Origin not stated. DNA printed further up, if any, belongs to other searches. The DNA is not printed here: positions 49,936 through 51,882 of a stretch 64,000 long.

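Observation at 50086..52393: GltS synthase-half genes with no amidotransferase or GltD, next to glutamate/glutamine genes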

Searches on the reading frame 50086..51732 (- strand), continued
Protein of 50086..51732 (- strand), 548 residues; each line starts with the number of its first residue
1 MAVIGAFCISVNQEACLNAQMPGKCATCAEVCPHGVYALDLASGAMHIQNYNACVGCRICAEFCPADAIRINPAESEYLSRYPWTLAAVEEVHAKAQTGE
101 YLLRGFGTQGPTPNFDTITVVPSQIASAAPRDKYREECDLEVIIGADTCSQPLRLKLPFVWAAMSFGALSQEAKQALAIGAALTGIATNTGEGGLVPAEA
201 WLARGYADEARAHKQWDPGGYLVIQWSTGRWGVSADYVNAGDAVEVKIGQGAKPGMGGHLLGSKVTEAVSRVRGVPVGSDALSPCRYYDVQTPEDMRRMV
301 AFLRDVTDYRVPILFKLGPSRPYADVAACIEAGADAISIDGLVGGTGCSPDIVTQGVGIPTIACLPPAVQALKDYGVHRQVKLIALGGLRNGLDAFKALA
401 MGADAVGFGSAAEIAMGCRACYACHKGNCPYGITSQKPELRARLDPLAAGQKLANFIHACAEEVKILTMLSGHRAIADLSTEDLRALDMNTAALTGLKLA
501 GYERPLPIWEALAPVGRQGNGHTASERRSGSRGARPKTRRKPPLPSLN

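Call 49: find_encoding_contigs(protein=P0182, flank=8000, max_places=1)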
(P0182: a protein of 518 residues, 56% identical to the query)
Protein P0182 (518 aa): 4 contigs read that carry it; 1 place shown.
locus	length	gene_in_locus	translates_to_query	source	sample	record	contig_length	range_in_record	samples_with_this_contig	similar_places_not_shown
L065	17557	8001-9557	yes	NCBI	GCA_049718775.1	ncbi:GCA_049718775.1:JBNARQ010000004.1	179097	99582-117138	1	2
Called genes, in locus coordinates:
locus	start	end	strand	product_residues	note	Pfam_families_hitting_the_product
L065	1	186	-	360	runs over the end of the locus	PF01380:SIS (weak), PF10432:bact-PGI_C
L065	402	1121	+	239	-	PF00926:DHBP_synthase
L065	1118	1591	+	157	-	PF01467:CTP_transf_like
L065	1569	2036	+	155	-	PF00885:DMRL_synthase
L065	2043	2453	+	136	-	PF00885:DMRL_synthase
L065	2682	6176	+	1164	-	PF01266:DAO, PF12831:FAD_oxidored, PF13450:NAD_binding_8, PF07992:Pyr_redox_2, PF13450:NAD_binding_8, PF12838:Fer4_7, PF13237:Fer4_10, PF02662:FlpD, +20 more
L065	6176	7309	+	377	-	PF12838:Fer4_7 (weak), PF04422:FrhB_FdhB_N, PF04432:FrhB_FdhB_C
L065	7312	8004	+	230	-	PF01493:GXGXG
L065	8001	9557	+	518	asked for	PF01645:Glu_synthase, PF01070:FMN_dh, PF00478:IMPDH (weak)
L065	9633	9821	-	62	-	-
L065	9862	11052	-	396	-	PF00155:Aminotran_1_2, PF01041:DegT_DnrJ_EryC1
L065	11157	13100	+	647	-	PF12838:Fer4_7 (faint), PF01472:PUA, PF01507:PAPS_reduct, PF13237:Fer4_10 (weak), PF14697:Fer4_21 (weak)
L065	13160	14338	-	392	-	PF00091:Tubulin, PF12327:FtsZ_C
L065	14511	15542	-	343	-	PF08264:Anticodon_1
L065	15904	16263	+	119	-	PF03259:Robl_LC7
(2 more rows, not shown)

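Call 50: find_encoding_contigs(protein=P0148, flank=8000, max_places=1)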
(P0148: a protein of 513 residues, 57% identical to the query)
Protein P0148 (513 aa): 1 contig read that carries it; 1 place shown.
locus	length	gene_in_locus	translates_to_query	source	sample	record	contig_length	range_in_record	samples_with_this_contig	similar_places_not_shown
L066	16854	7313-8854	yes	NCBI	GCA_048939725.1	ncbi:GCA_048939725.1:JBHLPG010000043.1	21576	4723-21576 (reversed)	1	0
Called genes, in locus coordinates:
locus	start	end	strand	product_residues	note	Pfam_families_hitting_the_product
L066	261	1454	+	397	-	PF02812:ELFV_dehydrog_N, PF00208:ELFV_dehydrog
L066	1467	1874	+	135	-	-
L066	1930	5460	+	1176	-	PF00037:Fer4 (weak), PF13237:Fer4_10 (weak), PF00890:FAD_binding_2 (weak), PF07992:Pyr_redox_2, PF13450:NAD_binding_8, PF00037:Fer4, PF14697:Fer4_21, PF02662:FlpD, +17 more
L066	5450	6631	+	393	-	PF12838:Fer4_7 (weak), PF04432:FrhB_FdhB_C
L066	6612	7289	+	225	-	PF01493:GXGXG (weak)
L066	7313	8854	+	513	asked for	PF00037:Fer4, PF12797:Fer4_2 (weak), PF12837:Fer4_6 (weak), PF13187:Fer4_9, PF13237:Fer4_10, PF01645:Glu_synthase, PF01180:DHO_dh, PF01070:FMN_dh, +6 more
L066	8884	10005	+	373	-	PF04422:FrhB_FdhB_N, PF04432:FrhB_FdhB_C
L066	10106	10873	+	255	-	-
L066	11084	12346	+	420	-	PF02812:ELFV_dehydrog_N, PF00208:ELFV_dehydrog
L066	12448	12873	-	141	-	PF02579:Nitro_FeMo-Co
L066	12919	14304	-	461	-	PF00390:malic, PF03949:Malic_M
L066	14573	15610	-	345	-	PF08279:HTH_11 (faint), PF13404:HTH_AsnC-type (faint), PF13730:HTH_36 (faint), PF13556:HTH_30 (faint)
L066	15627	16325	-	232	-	-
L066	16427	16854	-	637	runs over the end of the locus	PF02550:AcetylCoA_hydro, PF13336:AcetylCoA_hyd_C, PF00583:Acetyltransf_1, PF13302:Acetyltransf_3 (weak)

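Call 51: find_encoding_contigs(protein=P0134, flank=8000, max_places=1)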
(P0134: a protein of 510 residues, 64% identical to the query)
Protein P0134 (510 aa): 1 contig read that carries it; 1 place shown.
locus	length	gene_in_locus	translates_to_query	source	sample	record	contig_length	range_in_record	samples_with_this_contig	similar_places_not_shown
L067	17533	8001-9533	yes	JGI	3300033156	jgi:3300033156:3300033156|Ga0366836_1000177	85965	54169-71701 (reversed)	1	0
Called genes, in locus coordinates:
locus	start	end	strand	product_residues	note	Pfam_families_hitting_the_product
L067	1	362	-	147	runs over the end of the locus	PF13404:HTH_AsnC-type, PF13412:HTH_24, PF01037:AsnC_trans_reg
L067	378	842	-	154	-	PF13404:HTH_AsnC-type, PF13412:HTH_24, PF01037:AsnC_trans_reg (weak)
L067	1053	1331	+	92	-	-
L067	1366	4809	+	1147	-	PF00890:FAD_binding_2, PF01266:DAO (weak), PF01946:Thi4 (weak), PF12831:FAD_oxidored, PF13450:NAD_binding_8, PF00037:Fer4, PF12838:Fer4_7, PF02662:FlpD, +13 more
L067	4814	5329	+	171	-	PF13237:Fer4_10 (weak), PF13183:Fer4_8, PF13187:Fer4_9, PF13534:Fer4_17 (weak)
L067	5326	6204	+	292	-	PF02754:CCG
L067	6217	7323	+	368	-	PF12838:Fer4_7 (weak), PF13187:Fer4_9 (weak), PF04422:FrhB_FdhB_N, PF04432:FrhB_FdhB_C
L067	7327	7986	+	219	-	PF01493:GXGXG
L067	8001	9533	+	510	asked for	PF12838:Fer4_7 (weak), PF13484:Fer4_16 (faint), PF13187:Fer4_9 (weak), PF01645:Glu_synthase, PF00478:IMPDH (weak), PF01070:FMN_dh, PF03060:NMO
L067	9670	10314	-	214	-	PF00561:Abhydrolase_1, PF03096:Ndr, PF12146:Hydrolase_4, PF12697:Abhydrolase_6, PF12695:Abhydrolase_5 (faint), PF08386:Abhydrolase_4 (weak)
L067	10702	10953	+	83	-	PF02697:VAPB_antitox, PF24434:DUF7557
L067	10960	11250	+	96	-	PF01850:PIN (weak)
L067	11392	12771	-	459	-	PF01565:FAD_binding_4, PF02913:FAD-oxidase_C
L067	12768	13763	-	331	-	PF01012:ETF, PF00766:ETF_alpha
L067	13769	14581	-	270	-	PF01012:ETF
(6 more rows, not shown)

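Call 52: find_encoding_contigs(protein=P0162, flank=8000, max_places=1)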
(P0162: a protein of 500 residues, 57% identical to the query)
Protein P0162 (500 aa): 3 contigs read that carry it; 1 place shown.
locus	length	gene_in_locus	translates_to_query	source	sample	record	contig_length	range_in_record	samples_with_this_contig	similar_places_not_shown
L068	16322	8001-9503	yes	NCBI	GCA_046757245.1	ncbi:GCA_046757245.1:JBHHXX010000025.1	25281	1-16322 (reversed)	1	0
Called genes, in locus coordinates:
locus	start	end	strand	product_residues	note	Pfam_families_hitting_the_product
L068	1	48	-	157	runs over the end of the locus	PF13404:HTH_AsnC-type, PF13412:HTH_24, PF22451:NirdL-like_HTH (weak), PF01037:AsnC_trans_reg (weak)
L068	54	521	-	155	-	PF13404:HTH_AsnC-type, PF13412:HTH_24, PF22451:NirdL-like_HTH, PF01037:AsnC_trans_reg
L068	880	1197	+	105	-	-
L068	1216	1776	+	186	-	PF13237:Fer4_10 (faint), PF13183:Fer4_8, PF13187:Fer4_9, PF13534:Fer4_17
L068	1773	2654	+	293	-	PF02754:CCG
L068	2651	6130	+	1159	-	PF00890:FAD_binding_2 (weak), PF07992:Pyr_redox_2, PF12831:FAD_oxidored, PF07992:Pyr_redox_2, PF00037:Fer4, PF14697:Fer4_21, PF12838:Fer4_7, PF02662:FlpD, +20 more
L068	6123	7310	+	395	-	PF13187:Fer4_9 (weak), PF12838:Fer4_7 (weak), PF04422:FrhB_FdhB_N, PF04432:FrhB_FdhB_C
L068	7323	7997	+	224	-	PF01493:GXGXG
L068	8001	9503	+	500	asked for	PF00037:Fer4 (weak), PF12838:Fer4_7, PF13187:Fer4_9, PF13237:Fer4_10 (weak), PF14697:Fer4_21 (weak), PF01645:Glu_synthase, PF00478:IMPDH, PF01070:FMN_dh, +6 more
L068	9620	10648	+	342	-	PF01008:IF-2B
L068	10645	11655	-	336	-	PF02423:OCD_Mu_crystall, PF01488:Shikimate_DH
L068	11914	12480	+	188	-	PF13404:HTH_AsnC-type, PF13412:HTH_24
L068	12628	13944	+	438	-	PF01411:tRNA-synt_2c, PF07973:tRNA_SAD, PF02272:DHHA1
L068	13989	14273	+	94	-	-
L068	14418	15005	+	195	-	PF02441:Flavoprotein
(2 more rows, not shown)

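Call 53: find_encoding_contigs(protein=P0168, flank=8000, max_places=1)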
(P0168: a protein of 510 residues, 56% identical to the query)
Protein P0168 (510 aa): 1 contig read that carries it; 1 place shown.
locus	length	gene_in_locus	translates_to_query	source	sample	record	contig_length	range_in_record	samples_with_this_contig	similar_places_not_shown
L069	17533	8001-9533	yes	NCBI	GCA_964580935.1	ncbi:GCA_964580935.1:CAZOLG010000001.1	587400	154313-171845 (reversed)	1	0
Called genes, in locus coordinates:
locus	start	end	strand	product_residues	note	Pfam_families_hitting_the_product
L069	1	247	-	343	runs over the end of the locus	PF01380:SIS (weak), PF10432:bact-PGI_C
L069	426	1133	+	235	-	PF00926:DHBP_synthase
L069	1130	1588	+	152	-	PF01467:CTP_transf_like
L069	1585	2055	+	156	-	PF00885:DMRL_synthase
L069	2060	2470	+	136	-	PF00885:DMRL_synthase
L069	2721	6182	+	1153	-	PF00890:FAD_binding_2 (weak), PF01266:DAO (weak), PF12831:FAD_oxidored, PF13450:NAD_binding_8, PF12831:FAD_oxidored, PF13450:NAD_binding_8, PF13187:Fer4_9, PF02662:FlpD, +18 more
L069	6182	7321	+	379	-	PF12838:Fer4_7 (weak), PF04422:FrhB_FdhB_N, PF04432:FrhB_FdhB_C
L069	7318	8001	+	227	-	PF01493:GXGXG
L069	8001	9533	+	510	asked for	PF01645:Glu_synthase, PF00478:IMPDH (weak), PF01070:FMN_dh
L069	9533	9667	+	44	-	-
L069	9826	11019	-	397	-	PF00155:Aminotran_1_2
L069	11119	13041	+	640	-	PF00037:Fer4 (faint), PF01472:PUA, PF01507:PAPS_reduct, PF12838:Fer4_7 (weak), PF14697:Fer4_21 (weak)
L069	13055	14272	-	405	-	PF00091:Tubulin, PF12327:FtsZ_C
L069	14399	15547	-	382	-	PF08264:Anticodon_1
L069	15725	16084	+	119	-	PF03259:Robl_LC7 (faint)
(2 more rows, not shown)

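Call 54: find_encoding_contigs(protein=P0203, flank=8000, max_places=1)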
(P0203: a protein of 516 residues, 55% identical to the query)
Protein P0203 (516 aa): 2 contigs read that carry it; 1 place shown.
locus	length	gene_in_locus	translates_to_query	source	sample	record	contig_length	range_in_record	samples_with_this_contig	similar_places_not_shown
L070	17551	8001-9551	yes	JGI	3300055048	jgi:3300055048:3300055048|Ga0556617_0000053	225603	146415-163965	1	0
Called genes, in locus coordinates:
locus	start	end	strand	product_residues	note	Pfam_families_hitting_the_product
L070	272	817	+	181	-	PF01257:2Fe-2S_thioredx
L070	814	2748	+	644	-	PF01257:2Fe-2S_thioredx (weak), PF01512:Complex1_51K, PF10531:SLBB (weak), PF10589:NADH_4Fe-4S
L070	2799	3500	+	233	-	PF13510:Fer2_4, PF14697:Fer4_21 (weak), PF12838:Fer4_7, PF13187:Fer4_9 (weak), PF00037:Fer4 (weak)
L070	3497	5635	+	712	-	PF01266:DAO, PF07992:Pyr_redox_2 (weak), PF12831:FAD_oxidored (weak), PF13450:NAD_binding_8, PF12838:Fer4_7, PF13183:Fer4_8 (weak), PF13187:Fer4_9 (weak), PF02662:FlpD, +6 more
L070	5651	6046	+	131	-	-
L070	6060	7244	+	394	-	PF12838:Fer4_7 (weak), PF04432:FrhB_FdhB_C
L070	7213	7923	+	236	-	PF01493:GXGXG (weak)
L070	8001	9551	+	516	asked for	PF12838:Fer4_7 (faint), PF13187:Fer4_9 (weak), PF01645:Glu_synthase, PF01070:FMN_dh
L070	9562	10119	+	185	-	-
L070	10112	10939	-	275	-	PF00528:BPD_transp_1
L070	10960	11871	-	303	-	PF00528:BPD_transp_1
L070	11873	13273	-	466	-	PF01547:SBP_bac_1, PF13416:SBP_bac_8, PF13343:SBP_bac_6 (faint)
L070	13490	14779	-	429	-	PF02463:SMC_N, PF13175:AAA_15 (weak), PF13476:AAA_23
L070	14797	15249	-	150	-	-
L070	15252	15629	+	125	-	PF06107:DUF951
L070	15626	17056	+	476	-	PF05977:MFS_3 (weak), PF07690:MFS_1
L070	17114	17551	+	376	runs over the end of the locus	PF06925:MGDG_synth, PF13692:Glyco_trans_1_4 (faint), PF04101:Glyco_tran_28_C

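Call 66: search_protein_families(library=ncbifam, proteins=[L066:261-1454:+, L066:10106-10873:+, L066:1467-1874:+, L070:5651-6046:+, L070:9562-10119:+], max_evalue=0.00001)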
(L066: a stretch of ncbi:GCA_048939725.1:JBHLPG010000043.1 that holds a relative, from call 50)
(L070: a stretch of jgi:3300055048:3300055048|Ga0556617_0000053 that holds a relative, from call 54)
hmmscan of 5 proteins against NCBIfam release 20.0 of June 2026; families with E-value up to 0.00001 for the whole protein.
L066:261-1454:+ (397 aa): 6 families
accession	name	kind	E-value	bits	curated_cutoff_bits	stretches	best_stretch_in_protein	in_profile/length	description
NF041398.1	GluDhGdhB_Halo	equivalog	4e-54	184.1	620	1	46-344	51-348/410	glutamate dehydrogenase GdhB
NF040817.1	GdhA_Arch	equivalog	6.5e-50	170.5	750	1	46-356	54-367/419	glutamate dehydrogenase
NF035922.1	Trp_DH_ScyB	equivalog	1.5e-37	129.4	600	1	30-392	8-342/346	tryptophan dehydrogenase ScyB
NF006929.0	PRK09414.1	equivalog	2.3e-33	115.9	536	1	47-370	78-410/445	NADP-specific glutamate dehydrogenase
NF010633.0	PRK14030.1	subfamily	7.4e-27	94.5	743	1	44-345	70-383/445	glutamate dehydrogenase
NF010634.0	PRK14031.1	equivalog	1.9e-21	76.1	822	1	45-345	71-382/444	NADP-specific glutamate dehydrogenase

L066:10106-10873:+ (255 aa): 0 families

L066:1467-1874:+ (135 aa): 0 families

L070:5651-6046:+ (131 aa): 0 families

L070:9562-10119:+ (185 aa): 0 families
